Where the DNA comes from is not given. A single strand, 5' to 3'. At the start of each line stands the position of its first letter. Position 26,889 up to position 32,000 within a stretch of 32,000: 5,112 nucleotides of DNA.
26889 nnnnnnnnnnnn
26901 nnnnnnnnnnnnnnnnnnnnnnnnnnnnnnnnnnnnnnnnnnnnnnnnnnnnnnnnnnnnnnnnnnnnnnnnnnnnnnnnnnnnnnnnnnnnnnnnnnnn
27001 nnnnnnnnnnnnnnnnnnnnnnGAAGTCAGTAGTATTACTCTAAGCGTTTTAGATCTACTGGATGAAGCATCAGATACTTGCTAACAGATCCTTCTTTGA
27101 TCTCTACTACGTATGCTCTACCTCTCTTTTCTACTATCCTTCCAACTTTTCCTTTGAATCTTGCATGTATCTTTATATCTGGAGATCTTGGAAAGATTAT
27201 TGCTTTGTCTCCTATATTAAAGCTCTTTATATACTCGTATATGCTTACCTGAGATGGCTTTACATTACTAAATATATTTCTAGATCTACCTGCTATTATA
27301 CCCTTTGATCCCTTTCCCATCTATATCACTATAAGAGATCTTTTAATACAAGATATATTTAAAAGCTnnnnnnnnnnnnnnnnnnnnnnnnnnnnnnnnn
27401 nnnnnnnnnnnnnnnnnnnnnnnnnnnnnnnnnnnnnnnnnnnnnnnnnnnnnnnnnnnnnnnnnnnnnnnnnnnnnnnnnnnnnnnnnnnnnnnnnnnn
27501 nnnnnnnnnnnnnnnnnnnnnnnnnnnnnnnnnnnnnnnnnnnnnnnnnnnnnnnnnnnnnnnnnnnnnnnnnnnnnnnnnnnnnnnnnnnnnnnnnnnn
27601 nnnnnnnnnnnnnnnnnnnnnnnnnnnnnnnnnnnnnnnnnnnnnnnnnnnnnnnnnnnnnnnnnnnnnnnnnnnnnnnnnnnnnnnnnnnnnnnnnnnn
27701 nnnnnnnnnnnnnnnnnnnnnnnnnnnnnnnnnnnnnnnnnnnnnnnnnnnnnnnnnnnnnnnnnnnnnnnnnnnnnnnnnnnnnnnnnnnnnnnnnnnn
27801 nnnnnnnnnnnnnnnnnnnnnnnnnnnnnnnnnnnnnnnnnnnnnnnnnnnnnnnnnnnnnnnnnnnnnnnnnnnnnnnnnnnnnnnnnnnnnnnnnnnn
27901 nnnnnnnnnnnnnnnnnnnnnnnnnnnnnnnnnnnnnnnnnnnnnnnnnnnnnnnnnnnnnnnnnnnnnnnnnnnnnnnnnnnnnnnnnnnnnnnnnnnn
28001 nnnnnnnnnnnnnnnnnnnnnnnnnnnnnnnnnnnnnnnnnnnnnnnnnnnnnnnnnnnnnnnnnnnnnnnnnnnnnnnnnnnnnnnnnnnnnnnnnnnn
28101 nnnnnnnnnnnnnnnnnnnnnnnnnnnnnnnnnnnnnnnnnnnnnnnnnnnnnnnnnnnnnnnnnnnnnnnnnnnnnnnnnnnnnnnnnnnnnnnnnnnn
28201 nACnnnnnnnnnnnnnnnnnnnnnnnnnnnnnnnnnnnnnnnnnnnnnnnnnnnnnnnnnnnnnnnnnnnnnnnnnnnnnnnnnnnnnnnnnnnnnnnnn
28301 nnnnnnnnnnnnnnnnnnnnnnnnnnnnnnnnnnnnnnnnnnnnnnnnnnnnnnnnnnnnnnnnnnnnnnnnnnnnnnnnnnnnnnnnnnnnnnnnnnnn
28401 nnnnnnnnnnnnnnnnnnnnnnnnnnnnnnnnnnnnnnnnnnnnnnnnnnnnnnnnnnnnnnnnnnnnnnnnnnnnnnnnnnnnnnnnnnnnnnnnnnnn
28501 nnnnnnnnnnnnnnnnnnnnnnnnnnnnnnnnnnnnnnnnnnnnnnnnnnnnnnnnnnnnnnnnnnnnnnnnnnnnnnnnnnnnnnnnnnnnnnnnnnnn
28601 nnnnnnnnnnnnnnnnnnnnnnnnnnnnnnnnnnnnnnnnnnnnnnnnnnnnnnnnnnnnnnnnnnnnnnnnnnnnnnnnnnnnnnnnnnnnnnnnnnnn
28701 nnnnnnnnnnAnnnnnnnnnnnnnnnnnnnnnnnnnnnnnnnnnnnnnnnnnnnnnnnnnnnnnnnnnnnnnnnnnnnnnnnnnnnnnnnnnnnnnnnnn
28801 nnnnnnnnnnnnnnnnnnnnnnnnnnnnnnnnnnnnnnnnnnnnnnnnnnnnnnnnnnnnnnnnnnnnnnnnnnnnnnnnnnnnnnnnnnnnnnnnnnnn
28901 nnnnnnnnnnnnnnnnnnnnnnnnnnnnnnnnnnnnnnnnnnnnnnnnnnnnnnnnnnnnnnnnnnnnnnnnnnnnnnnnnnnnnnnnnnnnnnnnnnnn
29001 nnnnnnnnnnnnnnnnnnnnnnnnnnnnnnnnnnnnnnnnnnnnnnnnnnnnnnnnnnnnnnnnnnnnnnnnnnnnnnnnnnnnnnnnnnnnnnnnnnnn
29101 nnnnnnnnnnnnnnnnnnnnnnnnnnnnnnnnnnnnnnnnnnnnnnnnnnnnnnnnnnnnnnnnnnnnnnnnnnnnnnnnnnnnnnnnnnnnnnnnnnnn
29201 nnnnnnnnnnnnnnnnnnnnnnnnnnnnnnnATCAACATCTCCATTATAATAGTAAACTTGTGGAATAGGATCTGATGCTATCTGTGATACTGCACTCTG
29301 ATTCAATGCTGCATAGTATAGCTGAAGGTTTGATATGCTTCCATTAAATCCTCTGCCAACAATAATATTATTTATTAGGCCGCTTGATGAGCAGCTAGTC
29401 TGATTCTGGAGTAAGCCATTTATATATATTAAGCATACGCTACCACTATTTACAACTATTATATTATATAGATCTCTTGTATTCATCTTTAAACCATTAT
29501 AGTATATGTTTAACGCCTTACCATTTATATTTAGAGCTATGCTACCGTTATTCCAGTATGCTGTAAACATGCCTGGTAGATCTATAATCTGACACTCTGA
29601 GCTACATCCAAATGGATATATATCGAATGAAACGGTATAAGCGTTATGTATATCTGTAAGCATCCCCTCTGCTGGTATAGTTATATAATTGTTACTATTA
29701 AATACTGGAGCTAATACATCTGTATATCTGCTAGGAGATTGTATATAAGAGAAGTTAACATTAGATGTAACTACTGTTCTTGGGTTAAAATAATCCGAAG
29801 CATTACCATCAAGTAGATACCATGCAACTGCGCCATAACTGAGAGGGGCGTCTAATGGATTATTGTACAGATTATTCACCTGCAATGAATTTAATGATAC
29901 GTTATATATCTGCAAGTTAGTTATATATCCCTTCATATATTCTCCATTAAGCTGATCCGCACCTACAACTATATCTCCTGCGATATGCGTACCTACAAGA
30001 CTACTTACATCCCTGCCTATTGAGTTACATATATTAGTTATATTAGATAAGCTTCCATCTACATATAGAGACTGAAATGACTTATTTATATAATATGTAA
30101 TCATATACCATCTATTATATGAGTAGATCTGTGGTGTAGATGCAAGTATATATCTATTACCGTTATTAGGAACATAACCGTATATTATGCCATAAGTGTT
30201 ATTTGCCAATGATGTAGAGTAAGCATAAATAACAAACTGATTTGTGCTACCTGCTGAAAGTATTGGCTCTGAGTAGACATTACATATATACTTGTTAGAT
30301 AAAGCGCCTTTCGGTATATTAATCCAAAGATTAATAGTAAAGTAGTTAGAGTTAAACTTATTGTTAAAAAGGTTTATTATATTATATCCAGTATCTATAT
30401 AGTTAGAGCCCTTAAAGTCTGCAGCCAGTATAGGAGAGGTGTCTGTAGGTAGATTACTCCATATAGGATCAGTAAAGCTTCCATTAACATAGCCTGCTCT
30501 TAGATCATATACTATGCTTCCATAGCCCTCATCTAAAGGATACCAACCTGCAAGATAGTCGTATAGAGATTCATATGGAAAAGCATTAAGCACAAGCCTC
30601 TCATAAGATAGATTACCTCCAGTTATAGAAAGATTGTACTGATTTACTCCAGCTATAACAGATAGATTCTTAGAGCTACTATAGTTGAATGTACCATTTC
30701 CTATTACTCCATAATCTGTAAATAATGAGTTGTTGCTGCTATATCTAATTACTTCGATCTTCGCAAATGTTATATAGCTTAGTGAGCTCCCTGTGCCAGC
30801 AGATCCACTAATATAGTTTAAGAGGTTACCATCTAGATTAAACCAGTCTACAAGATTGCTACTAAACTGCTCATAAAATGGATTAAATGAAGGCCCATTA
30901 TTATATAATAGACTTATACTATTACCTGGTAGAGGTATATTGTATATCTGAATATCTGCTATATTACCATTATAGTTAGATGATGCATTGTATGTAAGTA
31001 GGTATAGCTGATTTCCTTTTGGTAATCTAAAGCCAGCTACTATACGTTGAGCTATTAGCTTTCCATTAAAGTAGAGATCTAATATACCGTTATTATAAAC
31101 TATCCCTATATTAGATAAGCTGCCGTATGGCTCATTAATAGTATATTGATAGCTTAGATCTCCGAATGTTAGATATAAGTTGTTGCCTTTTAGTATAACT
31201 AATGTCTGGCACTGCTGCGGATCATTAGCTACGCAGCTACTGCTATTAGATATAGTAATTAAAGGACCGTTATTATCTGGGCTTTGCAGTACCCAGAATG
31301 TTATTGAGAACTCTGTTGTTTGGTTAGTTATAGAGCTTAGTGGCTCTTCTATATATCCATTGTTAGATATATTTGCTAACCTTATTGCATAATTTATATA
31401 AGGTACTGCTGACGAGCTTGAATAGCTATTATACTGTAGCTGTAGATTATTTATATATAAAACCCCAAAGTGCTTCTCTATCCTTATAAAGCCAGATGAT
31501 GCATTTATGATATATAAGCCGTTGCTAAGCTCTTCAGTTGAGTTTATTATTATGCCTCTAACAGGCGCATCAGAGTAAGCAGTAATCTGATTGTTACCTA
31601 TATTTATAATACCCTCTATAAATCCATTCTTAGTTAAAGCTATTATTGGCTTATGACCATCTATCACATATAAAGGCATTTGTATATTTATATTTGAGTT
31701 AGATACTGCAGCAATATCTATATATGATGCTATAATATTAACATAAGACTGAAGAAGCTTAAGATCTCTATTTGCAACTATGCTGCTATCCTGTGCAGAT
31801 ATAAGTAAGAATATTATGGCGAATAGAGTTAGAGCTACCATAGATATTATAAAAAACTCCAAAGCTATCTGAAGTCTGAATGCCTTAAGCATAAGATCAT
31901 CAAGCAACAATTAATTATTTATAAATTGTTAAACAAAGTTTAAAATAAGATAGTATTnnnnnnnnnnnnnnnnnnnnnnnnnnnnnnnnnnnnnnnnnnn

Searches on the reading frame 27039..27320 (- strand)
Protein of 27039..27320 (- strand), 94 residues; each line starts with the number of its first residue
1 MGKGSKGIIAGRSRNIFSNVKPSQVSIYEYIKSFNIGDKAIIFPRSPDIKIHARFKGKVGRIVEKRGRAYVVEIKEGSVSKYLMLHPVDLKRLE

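Call 75: search_protein_families(library=pfam, proteins=[window:27039-27320:-], max_evalue=0.01)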
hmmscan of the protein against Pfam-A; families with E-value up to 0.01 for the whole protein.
window:27039-27320:- (94 aa): 1 family
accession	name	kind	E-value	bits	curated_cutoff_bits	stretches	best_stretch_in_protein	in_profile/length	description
PF01157.24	Ribosomal_L21e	-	5.5e-10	39.4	27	1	12-93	10-99/101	Ribosomal protein L21e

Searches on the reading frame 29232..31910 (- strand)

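Call 32: search_protein_families(library=pfam, proteins=[window:29232-31910:-], max_evalue=0.01)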
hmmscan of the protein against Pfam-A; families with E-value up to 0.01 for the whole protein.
window:29232-31910:- (893 aa): 1 family
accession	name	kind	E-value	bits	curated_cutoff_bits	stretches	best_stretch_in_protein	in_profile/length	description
PF13385.13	Laminin_G_3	-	2.7e-29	102.7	27.6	3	508-678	3-150/151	Concanavalin A-like lectin/glucanases superfamily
